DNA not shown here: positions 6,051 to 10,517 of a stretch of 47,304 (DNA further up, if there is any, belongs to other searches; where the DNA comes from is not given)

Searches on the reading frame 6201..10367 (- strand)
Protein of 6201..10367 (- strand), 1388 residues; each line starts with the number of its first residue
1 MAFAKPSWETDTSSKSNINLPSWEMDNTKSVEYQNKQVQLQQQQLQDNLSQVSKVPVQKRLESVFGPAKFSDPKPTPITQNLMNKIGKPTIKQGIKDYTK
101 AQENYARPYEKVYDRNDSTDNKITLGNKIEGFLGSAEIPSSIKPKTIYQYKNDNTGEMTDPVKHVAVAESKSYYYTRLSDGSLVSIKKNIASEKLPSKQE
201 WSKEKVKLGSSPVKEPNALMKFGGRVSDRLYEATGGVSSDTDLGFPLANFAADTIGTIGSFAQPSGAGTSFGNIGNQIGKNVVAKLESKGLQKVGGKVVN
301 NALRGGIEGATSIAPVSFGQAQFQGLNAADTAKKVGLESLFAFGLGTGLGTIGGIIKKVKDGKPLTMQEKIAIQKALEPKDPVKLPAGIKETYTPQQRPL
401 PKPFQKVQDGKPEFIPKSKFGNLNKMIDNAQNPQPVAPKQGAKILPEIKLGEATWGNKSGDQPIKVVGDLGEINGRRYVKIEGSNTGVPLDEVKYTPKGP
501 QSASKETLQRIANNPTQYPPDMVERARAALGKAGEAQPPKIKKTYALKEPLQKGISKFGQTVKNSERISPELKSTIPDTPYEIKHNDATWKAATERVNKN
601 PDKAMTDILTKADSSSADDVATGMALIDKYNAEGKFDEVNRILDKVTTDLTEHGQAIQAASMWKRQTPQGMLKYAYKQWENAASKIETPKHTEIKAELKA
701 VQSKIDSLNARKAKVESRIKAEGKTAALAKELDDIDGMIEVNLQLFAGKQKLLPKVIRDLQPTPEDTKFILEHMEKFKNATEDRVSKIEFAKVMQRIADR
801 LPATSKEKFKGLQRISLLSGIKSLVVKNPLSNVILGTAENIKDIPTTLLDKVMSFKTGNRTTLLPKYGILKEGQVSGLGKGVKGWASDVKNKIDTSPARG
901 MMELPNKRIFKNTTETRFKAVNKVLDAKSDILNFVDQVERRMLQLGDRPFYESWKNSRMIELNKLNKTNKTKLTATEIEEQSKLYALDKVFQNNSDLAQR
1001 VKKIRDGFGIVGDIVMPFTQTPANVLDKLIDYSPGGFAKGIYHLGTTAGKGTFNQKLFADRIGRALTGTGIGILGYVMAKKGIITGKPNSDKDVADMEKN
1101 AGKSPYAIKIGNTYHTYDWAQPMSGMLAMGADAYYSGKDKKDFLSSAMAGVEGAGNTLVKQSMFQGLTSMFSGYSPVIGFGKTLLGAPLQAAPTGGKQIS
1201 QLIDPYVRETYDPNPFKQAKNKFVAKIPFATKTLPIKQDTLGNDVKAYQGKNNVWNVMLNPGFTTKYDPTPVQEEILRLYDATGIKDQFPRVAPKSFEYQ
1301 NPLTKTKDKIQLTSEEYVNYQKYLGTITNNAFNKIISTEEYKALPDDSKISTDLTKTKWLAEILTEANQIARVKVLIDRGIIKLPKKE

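Call 5: search_protein_families(library=phrogs, proteins=[window:6201-10367:-], max_evalue=0.01)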
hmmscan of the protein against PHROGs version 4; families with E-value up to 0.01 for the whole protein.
window:6201-10367:- (1388 aa): 1 family
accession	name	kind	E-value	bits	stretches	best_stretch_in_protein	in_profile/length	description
phrog_6651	-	head and packaging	9.7e-12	44.6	1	1016-1272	959-1235/1375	internal virion protein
